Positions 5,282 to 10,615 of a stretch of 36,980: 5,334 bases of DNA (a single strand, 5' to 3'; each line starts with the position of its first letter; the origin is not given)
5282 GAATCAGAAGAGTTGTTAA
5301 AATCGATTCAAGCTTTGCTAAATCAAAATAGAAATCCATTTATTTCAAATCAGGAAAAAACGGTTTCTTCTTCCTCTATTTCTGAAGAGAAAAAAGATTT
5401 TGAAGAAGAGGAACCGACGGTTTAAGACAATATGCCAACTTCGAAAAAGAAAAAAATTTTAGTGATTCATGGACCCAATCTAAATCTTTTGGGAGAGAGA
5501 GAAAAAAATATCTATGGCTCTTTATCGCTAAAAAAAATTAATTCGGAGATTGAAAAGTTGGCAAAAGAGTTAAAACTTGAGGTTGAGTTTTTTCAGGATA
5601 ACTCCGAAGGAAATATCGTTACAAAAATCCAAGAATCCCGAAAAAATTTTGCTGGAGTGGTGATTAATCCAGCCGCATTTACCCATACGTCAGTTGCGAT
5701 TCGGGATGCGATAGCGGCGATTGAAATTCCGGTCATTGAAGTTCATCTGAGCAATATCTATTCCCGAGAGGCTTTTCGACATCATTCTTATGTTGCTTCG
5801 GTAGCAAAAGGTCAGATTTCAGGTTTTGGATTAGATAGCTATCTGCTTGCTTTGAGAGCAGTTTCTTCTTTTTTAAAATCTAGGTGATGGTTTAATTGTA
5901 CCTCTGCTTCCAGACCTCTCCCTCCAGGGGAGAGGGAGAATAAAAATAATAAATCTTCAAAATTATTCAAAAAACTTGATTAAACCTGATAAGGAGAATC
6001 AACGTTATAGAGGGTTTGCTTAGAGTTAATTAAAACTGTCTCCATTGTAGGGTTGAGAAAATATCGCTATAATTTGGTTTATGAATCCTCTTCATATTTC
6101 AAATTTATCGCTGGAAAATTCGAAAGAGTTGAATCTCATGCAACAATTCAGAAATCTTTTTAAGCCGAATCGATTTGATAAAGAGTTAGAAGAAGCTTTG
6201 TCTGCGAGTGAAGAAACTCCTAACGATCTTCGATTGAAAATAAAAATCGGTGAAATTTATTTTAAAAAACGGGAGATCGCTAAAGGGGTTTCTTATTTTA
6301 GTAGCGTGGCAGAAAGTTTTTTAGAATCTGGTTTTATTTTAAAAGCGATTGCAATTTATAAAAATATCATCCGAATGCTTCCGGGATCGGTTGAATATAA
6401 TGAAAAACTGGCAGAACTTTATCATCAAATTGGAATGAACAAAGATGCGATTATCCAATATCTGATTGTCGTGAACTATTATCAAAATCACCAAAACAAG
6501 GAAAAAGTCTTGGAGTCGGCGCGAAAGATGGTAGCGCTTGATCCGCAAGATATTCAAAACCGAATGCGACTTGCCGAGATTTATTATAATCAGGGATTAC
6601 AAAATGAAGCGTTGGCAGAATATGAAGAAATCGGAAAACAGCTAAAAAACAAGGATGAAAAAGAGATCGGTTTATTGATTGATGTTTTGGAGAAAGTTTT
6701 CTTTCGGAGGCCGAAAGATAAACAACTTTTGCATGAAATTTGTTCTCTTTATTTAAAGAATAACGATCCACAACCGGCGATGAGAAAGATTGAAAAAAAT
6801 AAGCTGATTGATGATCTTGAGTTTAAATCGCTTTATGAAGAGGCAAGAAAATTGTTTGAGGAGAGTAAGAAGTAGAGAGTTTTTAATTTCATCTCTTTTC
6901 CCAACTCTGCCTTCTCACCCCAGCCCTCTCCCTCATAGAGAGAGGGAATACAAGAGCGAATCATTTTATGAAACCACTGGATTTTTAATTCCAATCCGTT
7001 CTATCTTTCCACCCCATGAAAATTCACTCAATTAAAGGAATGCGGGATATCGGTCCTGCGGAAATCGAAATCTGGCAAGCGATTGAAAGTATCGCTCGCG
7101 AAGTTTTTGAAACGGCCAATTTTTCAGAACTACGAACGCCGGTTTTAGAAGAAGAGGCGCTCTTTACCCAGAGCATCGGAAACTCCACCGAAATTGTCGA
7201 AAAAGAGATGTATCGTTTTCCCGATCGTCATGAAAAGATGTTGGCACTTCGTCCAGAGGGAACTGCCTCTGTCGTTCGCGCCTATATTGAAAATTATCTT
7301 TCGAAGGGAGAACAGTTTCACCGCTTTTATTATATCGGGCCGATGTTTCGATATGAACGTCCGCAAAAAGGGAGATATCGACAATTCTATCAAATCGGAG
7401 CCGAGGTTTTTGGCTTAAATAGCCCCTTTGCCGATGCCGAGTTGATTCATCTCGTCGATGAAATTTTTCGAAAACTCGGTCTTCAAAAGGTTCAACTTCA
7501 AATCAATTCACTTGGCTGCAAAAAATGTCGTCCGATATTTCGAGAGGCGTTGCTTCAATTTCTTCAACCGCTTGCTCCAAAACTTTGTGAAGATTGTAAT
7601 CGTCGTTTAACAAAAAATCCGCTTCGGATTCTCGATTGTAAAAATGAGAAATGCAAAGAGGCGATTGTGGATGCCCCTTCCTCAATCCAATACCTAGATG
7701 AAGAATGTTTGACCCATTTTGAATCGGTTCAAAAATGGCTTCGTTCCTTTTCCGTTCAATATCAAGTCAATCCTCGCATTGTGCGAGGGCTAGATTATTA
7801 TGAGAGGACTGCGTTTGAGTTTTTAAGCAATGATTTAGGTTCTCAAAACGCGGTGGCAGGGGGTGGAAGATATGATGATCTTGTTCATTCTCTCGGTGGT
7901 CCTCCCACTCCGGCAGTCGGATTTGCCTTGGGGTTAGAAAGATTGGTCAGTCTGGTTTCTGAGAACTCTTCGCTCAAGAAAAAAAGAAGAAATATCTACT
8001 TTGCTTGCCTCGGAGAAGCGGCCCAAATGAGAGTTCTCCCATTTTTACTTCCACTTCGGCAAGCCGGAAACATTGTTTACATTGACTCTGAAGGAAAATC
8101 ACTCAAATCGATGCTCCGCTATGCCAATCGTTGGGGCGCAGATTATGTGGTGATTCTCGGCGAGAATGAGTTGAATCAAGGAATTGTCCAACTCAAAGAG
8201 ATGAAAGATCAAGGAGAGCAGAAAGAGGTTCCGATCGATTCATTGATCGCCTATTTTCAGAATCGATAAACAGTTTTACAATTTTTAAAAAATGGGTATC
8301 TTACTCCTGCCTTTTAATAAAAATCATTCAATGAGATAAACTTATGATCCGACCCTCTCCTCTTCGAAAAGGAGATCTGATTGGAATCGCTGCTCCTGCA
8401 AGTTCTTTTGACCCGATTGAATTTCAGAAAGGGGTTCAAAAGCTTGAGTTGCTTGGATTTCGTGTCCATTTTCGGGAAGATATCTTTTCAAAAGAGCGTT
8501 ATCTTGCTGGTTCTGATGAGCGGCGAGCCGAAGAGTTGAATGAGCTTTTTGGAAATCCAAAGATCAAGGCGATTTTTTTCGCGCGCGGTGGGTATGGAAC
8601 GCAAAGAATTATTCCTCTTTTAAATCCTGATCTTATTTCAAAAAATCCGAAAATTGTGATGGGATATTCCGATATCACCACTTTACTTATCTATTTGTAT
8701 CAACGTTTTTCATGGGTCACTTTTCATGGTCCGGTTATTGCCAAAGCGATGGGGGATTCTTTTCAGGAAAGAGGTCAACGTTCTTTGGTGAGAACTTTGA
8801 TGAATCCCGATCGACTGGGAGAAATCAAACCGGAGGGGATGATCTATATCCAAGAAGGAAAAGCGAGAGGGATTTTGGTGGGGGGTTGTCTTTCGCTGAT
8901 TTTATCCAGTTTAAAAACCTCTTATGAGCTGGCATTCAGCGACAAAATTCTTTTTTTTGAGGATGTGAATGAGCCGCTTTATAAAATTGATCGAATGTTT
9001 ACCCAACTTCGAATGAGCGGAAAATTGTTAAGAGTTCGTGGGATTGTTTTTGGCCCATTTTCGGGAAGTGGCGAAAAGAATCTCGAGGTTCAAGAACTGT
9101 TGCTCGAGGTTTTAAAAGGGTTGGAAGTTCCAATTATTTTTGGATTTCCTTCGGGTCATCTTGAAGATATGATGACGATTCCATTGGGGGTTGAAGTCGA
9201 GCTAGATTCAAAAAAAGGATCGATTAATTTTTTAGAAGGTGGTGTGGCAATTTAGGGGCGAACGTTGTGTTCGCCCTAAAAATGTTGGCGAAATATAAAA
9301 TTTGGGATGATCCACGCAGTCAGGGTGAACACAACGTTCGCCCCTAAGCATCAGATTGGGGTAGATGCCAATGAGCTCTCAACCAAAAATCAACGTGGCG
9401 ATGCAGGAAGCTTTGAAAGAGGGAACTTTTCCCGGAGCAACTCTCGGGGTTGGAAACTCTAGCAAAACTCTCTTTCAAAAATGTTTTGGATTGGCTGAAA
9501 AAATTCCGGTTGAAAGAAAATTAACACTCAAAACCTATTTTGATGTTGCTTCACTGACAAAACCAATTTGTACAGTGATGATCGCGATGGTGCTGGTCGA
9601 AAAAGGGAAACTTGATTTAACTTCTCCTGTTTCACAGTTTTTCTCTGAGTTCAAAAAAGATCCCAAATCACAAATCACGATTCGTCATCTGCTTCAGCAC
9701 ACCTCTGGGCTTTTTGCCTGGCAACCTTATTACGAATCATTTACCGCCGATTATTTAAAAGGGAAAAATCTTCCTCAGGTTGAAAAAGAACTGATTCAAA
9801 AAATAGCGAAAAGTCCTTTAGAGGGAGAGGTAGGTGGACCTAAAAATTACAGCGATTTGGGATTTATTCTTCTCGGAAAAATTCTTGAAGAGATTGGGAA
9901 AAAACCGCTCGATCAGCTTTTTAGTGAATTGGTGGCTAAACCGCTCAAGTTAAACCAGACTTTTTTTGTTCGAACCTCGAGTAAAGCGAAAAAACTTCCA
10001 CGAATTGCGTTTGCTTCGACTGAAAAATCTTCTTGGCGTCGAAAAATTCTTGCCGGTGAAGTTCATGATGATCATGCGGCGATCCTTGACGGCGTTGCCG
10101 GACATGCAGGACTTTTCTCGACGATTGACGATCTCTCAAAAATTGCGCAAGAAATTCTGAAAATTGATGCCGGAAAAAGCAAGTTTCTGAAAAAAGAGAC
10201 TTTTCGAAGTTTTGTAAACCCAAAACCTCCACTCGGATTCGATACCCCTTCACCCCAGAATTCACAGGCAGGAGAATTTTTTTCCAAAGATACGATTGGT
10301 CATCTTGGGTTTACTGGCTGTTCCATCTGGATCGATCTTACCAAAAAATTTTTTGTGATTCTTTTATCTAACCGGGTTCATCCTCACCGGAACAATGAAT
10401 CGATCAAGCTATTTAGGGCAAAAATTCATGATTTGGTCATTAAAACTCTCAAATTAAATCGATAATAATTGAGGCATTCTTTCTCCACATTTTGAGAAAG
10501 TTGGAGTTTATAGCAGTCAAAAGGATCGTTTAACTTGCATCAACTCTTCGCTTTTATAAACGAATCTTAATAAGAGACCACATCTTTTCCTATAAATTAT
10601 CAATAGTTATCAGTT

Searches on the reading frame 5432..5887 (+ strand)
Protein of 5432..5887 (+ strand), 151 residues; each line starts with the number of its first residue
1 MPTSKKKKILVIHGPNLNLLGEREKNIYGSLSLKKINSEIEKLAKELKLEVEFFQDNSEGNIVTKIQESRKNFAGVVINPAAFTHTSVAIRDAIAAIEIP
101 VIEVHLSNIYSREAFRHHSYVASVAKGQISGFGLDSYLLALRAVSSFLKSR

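Call 41: search_protein_families(library=pfam, proteins=[window:5432-5887:+], max_evalue=0.001)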
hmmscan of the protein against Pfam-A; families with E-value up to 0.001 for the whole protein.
window:5432-5887:+ (151 aa): 1 family
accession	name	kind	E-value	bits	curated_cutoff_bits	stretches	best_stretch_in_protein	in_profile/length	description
PF01220.24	DHquinase_II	-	3.7e-61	205.3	23.3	1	8-144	1-137/138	Dehydroquinase class II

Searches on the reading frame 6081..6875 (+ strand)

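Call 9: search_protein_families(library=pfam, proteins=[window:6081-6875:+], max_evalue=0.01)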
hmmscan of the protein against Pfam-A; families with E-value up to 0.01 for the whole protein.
window:6081-6875:+ (264 aa): 16 families
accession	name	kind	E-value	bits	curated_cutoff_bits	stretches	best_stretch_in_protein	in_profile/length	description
PF14559.12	TPR_19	-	3.8e-10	40.4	25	1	147-190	14-57/68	Tetratricopeptide repeat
PF20225.4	DUF6584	-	1.4e-08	35.4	27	0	148-177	27-56/171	Family of unknown function (DUF6584)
PF14561.12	TPR_20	-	2e-07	31.7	25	0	140-193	4-57/90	Tetratricopeptide repeat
PF13428.12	TPR_14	-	3.9e-07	30.6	23.5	0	128-167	5-44/44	Tetratricopeptide repeat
PF12895.13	ANAPC3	-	8.5e-06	26.4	27.2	0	146-184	11-49/82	Anaphase-promoting complex, cyclosome, subunit 3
PF13432.12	TPR_16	-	2.5e-05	25.1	32.7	0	77-127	4-53/65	Tetratricopeptide repeat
PF13174.12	TPR_6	-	4.3e-05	24.3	26.3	0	162-187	4-29/33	Tetratricopeptide repeat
PF13371.12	TPR_9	-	0.00021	21.7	35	0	134-182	5-53/73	Tetratricopeptide repeat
PF03704.23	BTAD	-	0.00025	21.8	22.1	1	140-190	78-128/146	Bacterial transcriptional activator domain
PF17826.7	DUF5588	-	0.00026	20.5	30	1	50-173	49-174/362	Family of unknown function (DUF5588)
PF13431.12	TPR_17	-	0.00028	21.4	24.4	0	93-124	2-33/34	Tetratricopeptide repeat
PF23914.1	TPR_CcmH_CycH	-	0.001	19.4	42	0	120-194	83-157/158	Cytochrome c-type biogenesis protein H TPR domain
PF07719.23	TPR_2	-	0.0011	19.3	27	0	163-183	6-26/34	Tetratricopeptide repeat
PF10602.15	RPN7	-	0.0023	18.1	29.6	0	107-140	39-72/174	26S proteasome subunit RPN7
PF25058.1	ARM_TT21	-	0.004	17.5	27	0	17-78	61-122/155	Tetratricopeptide repeat protein 21 ARM repeat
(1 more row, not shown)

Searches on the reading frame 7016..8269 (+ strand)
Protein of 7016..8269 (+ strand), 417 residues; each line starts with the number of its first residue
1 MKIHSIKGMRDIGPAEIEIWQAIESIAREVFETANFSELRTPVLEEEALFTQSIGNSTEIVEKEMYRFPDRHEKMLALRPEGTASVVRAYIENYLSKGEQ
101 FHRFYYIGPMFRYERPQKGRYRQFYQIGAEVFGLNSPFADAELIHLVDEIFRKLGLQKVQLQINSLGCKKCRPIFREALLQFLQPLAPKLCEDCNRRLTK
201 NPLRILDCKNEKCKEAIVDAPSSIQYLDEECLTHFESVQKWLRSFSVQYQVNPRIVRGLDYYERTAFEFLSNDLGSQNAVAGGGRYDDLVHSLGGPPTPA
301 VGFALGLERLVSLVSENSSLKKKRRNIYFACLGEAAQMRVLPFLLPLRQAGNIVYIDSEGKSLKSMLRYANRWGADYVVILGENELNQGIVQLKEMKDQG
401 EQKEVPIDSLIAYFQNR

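Call 9: search_protein_families(library=pfam, proteins=[window:7016-8269:+], max_evalue=0.01)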
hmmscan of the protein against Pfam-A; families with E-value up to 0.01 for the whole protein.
window:7016-8269:+ (417 aa): 5 families
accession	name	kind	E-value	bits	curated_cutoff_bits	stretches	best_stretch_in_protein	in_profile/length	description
PF13393.11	tRNA-synt_His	-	3.8e-51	174.6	25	1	8-310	1-308/308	Histidyl-tRNA synthetase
PF00587.30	tRNA-synt_2b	-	4.6e-18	66.4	29.3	1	66-317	1-178/179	tRNA synthetase class II core domain (G, H, P, S and T)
PF03129.25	HGTP_anticodon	-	1.6e-11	44.7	21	1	346-416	24-93/94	Anticodon binding domain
PF00152.25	tRNA-synt_2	-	1.1e-08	35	25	1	19-321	24-299/308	tRNA synthetases class II (D, K and N)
PF01409.25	tRNA-synt_2d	-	0.0013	18.7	19.8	1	14-162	13-163/246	tRNA synthetases class II core domain (F)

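Call 82: list_cluster_members(proteins=[window:7016-8269:+, window:8344-9255:+, window:9365-10465:+, window:10730-11398:+, window:16528-19926:+, window:19963-22656:+, window:22700-23437:+, window:23458-23982:+, window:5432-5887:+, window:6081-6875:+])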
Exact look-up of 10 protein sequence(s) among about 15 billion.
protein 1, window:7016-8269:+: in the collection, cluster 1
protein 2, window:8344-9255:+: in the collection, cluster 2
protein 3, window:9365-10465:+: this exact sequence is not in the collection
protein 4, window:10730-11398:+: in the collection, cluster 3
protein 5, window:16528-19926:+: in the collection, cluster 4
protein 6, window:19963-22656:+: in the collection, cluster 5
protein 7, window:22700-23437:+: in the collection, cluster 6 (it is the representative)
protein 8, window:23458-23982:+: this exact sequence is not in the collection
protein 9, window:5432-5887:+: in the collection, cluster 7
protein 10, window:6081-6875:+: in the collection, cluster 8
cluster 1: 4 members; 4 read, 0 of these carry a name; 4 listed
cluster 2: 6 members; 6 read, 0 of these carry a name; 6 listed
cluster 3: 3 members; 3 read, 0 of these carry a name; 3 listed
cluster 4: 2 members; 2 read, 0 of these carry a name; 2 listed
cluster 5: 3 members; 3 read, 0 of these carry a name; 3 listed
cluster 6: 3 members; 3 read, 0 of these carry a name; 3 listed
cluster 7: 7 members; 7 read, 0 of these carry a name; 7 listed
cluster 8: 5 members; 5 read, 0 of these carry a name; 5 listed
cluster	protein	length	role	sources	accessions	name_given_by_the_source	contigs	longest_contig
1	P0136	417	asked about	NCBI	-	-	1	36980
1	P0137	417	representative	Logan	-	-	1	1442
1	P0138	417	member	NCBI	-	-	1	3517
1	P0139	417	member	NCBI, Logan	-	-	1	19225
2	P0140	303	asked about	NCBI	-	-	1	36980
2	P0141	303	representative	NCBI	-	-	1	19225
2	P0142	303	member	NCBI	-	-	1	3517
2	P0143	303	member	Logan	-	-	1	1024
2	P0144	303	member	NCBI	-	-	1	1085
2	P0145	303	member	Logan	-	-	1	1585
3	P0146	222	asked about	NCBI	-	-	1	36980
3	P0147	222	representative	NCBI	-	-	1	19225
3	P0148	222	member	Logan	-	-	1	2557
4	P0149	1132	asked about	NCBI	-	-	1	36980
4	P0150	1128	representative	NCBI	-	-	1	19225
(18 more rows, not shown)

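Call 83: find_encoding_contigs(protein=P0148, flank=5000, max_places=3)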
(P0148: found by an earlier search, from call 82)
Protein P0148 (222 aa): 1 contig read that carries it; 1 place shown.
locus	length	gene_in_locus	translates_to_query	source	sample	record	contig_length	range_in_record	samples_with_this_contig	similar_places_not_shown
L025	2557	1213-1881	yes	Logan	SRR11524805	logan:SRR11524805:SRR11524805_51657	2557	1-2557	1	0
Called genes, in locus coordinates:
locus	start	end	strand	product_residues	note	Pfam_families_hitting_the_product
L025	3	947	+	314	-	?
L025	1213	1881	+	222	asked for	-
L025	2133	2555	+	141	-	?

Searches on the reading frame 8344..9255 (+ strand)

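Call 9: search_protein_families(library=pfam, proteins=[window:8344-9255:+], max_evalue=0.01)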
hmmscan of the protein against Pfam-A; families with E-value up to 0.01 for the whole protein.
window:8344-9255:+ (303 aa): 2 families
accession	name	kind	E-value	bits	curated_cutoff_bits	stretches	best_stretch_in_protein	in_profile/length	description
PF02016.21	Peptidase_S66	-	5.3e-38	130.3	25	1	13-129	1-121/121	LD-carboxypeptidase N-terminal domain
PF17676.7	Peptidase_S66C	-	1.3e-34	119.8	23.7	1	175-287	1-120/120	LD-carboxypeptidase C-terminal domain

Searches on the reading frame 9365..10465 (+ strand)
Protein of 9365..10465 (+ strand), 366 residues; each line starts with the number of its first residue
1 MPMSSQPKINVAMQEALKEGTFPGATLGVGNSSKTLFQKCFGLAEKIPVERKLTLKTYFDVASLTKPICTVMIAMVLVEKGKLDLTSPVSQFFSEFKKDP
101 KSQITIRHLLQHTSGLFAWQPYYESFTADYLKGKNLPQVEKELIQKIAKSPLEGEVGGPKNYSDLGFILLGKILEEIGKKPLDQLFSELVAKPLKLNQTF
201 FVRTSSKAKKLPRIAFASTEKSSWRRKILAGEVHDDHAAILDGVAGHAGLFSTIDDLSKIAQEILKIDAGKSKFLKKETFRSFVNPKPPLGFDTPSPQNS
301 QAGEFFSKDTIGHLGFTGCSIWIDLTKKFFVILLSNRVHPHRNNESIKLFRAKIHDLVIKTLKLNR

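Call 9: search_protein_families(library=pfam, proteins=[window:9365-10465:+], max_evalue=0.01)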
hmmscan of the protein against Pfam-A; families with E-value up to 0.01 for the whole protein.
window:9365-10465:+ (366 aa): 1 family
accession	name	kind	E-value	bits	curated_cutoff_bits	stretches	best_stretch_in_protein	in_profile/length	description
PF00144.29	Beta-lactamase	-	1.1e-53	183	27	1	13-352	5-325/329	Beta-lactamase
